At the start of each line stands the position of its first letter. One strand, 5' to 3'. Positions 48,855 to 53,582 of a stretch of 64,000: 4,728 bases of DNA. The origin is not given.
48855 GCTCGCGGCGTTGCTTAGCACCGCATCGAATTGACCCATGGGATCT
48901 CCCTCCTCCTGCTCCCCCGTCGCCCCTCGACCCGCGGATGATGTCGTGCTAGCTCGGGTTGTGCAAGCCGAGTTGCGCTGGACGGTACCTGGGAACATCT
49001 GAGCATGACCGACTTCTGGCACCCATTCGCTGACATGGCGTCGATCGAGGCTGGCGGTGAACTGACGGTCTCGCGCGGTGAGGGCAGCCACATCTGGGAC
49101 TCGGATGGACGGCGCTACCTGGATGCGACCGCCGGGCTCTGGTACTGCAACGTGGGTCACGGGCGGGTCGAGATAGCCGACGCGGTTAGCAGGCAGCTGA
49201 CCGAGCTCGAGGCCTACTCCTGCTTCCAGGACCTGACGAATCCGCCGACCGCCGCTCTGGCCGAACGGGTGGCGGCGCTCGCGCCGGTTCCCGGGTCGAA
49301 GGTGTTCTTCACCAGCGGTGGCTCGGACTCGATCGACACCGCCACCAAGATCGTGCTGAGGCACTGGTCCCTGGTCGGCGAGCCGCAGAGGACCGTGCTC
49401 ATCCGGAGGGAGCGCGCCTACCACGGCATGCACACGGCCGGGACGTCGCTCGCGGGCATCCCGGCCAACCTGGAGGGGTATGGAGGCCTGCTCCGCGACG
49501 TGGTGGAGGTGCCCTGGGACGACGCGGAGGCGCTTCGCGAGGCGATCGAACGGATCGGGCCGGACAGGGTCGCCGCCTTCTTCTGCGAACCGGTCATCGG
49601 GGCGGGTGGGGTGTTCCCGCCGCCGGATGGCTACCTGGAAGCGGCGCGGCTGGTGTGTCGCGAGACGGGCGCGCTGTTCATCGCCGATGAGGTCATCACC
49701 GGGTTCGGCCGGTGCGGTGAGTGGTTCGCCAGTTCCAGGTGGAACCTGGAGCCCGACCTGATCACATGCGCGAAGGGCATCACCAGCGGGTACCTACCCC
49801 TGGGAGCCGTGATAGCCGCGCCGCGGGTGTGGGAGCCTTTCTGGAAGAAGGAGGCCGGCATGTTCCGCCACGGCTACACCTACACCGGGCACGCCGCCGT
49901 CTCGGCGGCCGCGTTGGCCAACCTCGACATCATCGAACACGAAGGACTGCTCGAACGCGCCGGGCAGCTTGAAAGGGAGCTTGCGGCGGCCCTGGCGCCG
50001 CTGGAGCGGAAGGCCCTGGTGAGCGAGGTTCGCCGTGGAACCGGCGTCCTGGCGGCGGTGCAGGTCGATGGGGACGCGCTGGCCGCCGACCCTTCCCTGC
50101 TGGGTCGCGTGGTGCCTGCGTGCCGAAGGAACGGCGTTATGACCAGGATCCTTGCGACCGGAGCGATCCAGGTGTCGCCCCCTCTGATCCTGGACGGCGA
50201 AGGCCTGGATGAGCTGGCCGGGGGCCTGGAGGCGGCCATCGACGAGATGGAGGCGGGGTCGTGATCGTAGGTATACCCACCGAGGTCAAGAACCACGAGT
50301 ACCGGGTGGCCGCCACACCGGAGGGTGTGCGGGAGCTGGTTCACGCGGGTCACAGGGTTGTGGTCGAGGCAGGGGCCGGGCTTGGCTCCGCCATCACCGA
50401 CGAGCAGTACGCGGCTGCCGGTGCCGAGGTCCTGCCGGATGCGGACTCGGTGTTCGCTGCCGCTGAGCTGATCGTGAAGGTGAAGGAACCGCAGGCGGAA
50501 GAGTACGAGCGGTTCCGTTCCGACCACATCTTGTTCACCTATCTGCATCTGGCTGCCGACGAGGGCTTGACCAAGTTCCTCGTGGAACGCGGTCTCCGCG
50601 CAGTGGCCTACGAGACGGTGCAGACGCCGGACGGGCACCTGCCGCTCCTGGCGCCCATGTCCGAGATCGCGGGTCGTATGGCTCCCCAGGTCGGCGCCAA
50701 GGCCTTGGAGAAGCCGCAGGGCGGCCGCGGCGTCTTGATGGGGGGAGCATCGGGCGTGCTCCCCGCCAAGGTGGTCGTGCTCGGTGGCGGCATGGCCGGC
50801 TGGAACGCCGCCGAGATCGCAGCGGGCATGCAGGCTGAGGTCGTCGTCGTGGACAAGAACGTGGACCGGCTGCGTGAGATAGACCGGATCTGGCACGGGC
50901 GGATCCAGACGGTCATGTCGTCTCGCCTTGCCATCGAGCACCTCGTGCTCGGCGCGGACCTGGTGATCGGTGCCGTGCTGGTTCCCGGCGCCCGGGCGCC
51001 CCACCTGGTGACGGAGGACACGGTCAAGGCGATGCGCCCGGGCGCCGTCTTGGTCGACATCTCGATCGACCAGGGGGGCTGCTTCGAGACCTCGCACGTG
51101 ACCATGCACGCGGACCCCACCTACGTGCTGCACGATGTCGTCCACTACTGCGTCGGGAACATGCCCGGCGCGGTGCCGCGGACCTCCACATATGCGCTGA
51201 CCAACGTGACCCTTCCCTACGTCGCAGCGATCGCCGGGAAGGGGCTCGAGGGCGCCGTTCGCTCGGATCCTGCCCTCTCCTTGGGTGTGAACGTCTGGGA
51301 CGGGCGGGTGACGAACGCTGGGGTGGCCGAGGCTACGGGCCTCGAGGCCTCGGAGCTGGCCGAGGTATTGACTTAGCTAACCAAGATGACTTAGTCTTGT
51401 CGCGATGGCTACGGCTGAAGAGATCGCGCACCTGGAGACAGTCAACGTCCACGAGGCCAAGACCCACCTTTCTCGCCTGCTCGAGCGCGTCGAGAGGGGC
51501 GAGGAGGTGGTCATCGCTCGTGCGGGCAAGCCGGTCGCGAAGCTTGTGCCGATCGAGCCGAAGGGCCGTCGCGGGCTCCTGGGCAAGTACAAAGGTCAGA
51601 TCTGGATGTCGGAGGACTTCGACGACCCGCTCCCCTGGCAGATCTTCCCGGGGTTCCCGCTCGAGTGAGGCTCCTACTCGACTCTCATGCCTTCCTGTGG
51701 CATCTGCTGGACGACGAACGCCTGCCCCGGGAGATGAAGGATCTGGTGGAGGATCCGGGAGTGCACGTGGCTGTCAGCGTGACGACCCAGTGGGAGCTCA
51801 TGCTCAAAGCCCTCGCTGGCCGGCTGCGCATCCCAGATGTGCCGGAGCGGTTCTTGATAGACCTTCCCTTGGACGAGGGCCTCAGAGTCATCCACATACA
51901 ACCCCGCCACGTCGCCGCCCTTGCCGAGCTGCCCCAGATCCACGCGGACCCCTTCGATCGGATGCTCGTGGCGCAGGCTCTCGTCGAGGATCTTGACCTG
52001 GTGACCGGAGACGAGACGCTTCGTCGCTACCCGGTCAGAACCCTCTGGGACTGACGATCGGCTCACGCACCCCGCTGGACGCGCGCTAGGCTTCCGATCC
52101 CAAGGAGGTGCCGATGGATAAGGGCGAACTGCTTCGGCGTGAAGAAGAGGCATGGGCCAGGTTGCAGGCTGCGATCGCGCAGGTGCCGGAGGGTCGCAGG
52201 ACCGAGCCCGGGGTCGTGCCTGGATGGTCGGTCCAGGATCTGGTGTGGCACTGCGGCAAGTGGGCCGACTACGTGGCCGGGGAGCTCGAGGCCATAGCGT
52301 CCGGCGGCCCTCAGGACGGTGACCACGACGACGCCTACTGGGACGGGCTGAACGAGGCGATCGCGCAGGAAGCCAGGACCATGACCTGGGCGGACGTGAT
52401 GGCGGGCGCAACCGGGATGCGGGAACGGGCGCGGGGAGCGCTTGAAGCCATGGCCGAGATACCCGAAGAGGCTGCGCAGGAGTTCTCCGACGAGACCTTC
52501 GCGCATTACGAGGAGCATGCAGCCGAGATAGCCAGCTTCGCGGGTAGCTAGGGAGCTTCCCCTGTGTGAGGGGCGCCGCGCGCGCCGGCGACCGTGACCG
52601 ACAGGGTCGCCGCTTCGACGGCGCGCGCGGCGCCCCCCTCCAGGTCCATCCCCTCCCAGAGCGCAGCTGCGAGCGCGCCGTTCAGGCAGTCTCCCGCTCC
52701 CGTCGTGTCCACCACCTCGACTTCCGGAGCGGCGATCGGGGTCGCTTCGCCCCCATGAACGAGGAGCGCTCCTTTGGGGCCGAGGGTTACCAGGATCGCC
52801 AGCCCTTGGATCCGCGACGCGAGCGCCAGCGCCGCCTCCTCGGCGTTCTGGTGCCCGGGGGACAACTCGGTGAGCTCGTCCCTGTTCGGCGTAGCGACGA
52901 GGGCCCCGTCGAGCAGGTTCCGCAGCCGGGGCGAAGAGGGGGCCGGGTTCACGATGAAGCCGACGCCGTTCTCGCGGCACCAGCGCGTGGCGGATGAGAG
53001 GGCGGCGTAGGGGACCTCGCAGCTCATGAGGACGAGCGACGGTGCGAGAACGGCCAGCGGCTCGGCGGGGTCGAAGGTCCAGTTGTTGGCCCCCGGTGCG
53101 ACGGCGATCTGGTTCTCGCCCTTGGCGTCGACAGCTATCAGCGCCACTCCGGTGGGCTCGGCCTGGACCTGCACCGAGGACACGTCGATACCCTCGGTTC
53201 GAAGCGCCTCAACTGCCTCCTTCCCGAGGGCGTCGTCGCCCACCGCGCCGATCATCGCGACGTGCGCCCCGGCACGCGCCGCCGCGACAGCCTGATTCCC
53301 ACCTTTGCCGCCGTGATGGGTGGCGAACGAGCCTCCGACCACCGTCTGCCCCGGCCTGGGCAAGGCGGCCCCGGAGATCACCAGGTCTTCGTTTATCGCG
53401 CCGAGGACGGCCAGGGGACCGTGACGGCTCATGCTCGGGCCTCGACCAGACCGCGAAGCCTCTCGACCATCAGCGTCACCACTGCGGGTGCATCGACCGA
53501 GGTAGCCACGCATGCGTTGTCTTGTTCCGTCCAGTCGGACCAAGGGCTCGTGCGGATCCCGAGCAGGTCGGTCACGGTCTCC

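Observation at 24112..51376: Putative polyamine uptake and catabolism island with two paralogous potABCD-like systems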

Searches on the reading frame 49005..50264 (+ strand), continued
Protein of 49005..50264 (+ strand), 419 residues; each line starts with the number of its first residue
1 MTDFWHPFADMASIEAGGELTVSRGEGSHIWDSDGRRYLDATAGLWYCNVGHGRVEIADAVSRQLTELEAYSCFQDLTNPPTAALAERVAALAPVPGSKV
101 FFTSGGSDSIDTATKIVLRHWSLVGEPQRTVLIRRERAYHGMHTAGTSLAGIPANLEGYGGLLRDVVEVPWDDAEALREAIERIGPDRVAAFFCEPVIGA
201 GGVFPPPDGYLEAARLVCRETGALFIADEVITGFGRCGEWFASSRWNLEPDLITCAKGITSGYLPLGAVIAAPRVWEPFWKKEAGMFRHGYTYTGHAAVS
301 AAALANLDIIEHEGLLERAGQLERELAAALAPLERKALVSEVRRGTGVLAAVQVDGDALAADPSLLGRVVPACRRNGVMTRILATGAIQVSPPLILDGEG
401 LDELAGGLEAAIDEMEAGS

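Call 79: search_solved_structures(query=L090:6661-7902:-, max_evalue=0.00001, show_alignments=2)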
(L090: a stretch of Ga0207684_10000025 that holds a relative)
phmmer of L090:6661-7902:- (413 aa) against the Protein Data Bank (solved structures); distinct sequences matched with E-value up to 0.00001: 25.
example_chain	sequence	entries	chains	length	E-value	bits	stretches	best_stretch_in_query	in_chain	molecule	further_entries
3ttl_A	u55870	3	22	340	3.4e-35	125.1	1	70-389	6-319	Polyamine transport protein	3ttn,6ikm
7xjm_A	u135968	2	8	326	2.9e-33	118.7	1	69-387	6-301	Putrescine-binding periplasmic protein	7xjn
8y5h_E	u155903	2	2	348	3.4e-29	105.3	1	68-381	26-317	Spermidine/putrescine-binding periplasmic protein | Putrescine-binding periplasmic protein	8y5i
1pot_A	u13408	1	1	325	9.3e-29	103.9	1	70-381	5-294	SPERMIDINE/PUTRESCINE-BINDING PROTEIN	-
1poy_1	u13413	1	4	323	1e-28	103.7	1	71-381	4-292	SPERMIDINE/PUTRESCINE-BINDING PROTEIN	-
4eqb_A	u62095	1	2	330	5.5e-26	94.7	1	71-363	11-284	Spermidine/putrescine ABC superfamily ATP binding cassette transporter, binding protein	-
7oyx_A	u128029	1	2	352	6.7e-26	94.5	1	72-365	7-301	Putrescine-binding periplasmic protein PotF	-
7oyv_A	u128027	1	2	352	1.2e-25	93.6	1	72-365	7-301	Putrescine-binding periplasmic protein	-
7oyw_A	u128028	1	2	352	1.8e-25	93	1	72-365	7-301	Putrescine-binding periplasmic protein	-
7oyy_A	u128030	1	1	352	2.1e-25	92.8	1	71-365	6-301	Putrescine-binding periplasmic protein PotF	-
4gl0_A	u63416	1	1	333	2.4e-25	92.6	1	70-402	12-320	Lmo0810 protein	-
7oyu_A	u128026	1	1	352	4.5e-25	91.7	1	72-365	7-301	Putrescine-binding periplasmic protein PotF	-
3ttk_A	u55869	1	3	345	6.1e-25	91.3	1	73-390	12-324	Polyamine transport protein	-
3ttm_A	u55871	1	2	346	6.1e-25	91.3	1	73-390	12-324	Polyamine transport protein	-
7oys_A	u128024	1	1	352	7e-25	91.1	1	72-365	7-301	Putrescine-binding periplasmic protein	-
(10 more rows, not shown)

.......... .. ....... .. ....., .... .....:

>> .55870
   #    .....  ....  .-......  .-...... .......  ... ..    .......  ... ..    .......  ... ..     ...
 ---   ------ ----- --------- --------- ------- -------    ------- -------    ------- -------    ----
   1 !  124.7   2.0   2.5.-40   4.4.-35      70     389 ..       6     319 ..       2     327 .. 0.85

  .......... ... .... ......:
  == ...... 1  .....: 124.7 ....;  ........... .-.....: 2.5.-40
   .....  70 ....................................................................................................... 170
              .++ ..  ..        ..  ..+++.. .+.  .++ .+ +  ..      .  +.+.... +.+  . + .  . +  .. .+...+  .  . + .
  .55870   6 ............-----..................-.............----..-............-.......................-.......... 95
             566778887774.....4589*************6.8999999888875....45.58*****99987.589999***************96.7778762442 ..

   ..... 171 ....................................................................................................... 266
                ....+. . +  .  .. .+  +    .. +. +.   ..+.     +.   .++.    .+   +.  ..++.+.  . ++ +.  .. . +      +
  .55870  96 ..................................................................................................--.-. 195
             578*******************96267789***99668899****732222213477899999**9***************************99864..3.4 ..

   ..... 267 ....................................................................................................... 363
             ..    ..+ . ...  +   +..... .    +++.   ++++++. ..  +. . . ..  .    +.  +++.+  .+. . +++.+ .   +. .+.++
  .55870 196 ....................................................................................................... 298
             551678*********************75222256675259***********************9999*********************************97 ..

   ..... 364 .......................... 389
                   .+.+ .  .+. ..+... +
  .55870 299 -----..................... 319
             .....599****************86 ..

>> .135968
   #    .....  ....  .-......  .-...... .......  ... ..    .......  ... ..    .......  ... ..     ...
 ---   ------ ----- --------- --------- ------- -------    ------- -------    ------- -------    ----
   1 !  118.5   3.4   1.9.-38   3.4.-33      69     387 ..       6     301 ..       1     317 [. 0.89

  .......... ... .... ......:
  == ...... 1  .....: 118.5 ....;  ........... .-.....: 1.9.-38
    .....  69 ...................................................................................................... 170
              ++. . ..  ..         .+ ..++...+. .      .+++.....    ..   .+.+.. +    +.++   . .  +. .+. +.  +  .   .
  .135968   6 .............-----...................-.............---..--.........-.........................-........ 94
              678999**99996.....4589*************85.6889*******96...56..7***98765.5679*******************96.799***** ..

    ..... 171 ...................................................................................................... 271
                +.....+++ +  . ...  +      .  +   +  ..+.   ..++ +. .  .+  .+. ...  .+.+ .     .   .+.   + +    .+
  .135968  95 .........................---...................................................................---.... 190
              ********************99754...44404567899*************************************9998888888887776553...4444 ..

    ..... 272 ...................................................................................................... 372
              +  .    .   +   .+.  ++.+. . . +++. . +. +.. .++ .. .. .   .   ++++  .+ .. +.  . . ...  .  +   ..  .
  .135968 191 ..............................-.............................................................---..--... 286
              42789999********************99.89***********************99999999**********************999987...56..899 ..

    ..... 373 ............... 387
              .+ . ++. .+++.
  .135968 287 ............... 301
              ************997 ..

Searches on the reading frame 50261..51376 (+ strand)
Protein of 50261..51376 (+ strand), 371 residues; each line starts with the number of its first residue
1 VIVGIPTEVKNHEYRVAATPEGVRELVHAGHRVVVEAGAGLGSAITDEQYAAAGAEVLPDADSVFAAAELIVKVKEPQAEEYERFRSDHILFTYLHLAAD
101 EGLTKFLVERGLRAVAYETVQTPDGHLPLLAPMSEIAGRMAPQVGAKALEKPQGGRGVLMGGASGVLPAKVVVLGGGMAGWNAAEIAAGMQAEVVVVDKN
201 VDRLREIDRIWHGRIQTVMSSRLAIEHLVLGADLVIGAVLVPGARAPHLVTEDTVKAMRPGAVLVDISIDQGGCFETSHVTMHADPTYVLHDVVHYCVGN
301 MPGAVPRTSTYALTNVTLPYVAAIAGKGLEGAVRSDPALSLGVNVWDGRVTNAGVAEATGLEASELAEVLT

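Call 5: search_protein_families(library=pfam, proteins=[window:50261-51376:+])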
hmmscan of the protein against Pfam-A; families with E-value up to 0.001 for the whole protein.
window:50261-51376:+ (371 aa): 4 families
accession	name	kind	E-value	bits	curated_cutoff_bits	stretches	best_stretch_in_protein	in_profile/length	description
PF01262.27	AlaDh_PNT_C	-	8.9e-82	274.1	23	1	141-352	1-213/214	Alanine dehydrogenase/PNT, C-terminal domain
PF05222.21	AlaDh_PNT_N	-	2.4e-49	167.5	30.4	1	4-137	1-136/136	Alanine dehydrogenase/PNT, N-terminal domain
PF07992.20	Pyr_redox_2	-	0.00018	21.5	26.1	1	167-219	141-193/291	Pyridine nucleotide-disulphide oxidoreductase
PF02826.25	2-Hacid_dh_C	-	0.00019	21.3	25.1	1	169-268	37-127/178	D-isomer specific 2-hydroxyacid dehydrogenase, NAD binding domain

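Call 8: search_protein_families(library=ncbifam, proteins=[window:50261-51376:+], max_evalue=1e-10)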
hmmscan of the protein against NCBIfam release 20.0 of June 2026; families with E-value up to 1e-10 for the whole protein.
window:50261-51376:+ (371 aa): 3 families
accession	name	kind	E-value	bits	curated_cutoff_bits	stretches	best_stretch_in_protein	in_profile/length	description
TIGR00518.1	alaDH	equivalog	3.9e-156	519.7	391.85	1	1-370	1-369/370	alanine dehydrogenase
NF006942.0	PRK09424.1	equivalog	1.7e-41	142.5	383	1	1-200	1-197/510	Re/Si-specific NAD(P)(+) transhydrogenase subunit alpha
TIGR00561.1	pntA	equivalog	4.2e-32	111.5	444.4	1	3-198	2-194/511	Re/Si-specific NAD(P)(+) transhydrogenase subunit alpha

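Call 74: list_cluster_members(proteins=[P0121, P0001, window:50261-51373:+])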
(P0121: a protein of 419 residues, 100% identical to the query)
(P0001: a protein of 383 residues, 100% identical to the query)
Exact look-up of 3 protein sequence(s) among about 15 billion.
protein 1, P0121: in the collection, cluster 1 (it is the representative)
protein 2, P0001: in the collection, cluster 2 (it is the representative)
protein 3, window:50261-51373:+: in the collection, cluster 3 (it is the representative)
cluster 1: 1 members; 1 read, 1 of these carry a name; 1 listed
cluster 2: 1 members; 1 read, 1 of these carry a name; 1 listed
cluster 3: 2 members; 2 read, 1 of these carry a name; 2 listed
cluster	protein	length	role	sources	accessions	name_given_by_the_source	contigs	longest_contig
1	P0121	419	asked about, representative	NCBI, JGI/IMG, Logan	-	adenosylmethionine-8-amino-7-oxononanoate aminotransferase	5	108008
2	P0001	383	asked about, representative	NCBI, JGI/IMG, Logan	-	spermidine/putrescine transport system substrate-binding protein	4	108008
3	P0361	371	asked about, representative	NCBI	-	-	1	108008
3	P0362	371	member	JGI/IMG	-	alanine dehydrogenase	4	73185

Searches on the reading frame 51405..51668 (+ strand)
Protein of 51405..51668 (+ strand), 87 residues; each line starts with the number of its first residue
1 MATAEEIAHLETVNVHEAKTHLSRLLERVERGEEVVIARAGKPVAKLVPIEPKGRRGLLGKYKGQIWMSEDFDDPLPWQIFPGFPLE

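Call 17: search_protein_families(library=pfam, proteins=[window:51405-51668:+])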
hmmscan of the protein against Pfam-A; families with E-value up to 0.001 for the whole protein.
window:51405-51668:+ (87 aa): 1 family
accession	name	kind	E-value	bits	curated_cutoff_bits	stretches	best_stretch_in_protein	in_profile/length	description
PF02604.26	PhdYeFM_antitox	-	2.3e-12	47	29.8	1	12-51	3-43/74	Antitoxin Phd_YefM, type II toxin-antitoxin system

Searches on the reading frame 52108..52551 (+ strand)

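Call 17: search_protein_families(library=pfam, proteins=[window:52108-52551:+])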
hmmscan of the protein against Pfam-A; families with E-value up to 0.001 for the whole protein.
window:52108-52551:+ (147 aa): 3 families
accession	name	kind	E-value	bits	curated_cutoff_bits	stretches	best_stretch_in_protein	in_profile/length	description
PF11716.13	MDMPI_N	-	1.1e-07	33.1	24.2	1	14-117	3-105/140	Mycothiol maleylpyruvate isomerase N-terminal domain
PF12867.12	DinB_2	-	2.6e-07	31.6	24.8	1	13-117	3-92/128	DinB superfamily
PF08020.16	DUF1706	-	0.00019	21.9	24.2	1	2-100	4-108/166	Protein of unknown function (DUF1706)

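Call 73: search_protein_families(library=ncbifam, proteins=[window:52108-52551:+], max_evalue=0.00001)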
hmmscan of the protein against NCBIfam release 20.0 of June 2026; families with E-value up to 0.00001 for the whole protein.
window:52108-52551:+ (147 aa): 1 family
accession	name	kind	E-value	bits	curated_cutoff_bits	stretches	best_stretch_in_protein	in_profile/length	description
TIGR03083.1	TIGR03083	domain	4.3e-08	33.7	50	1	14-134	4-124/202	maleylpyruvate isomerase family mycothiol-dependent enzyme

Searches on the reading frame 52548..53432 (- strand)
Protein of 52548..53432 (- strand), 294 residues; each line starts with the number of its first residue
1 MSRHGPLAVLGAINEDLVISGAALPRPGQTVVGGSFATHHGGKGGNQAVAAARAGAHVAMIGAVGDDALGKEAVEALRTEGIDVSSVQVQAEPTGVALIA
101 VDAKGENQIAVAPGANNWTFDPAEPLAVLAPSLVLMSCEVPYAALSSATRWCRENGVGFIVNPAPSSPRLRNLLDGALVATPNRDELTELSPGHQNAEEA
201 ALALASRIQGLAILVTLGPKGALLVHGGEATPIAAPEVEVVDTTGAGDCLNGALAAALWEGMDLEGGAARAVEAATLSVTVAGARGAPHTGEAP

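Call 72: search_protein_families(library=pfam, proteins=[window:52548-53432:-], max_evalue=0.01)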
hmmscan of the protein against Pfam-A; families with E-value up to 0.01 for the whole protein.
window:52548-53432:- (294 aa): 2 families
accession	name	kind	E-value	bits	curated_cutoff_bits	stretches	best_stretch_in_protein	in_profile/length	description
PF00294.29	PfkB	-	9.4e-58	196.4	25.8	1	8-286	5-297/302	pfkB family carbohydrate kinase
PF08543.17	Phos_pyr_kin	-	5.2e-07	29.7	27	1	171-274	114-227/246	Phosphomethylpyrimidine kinase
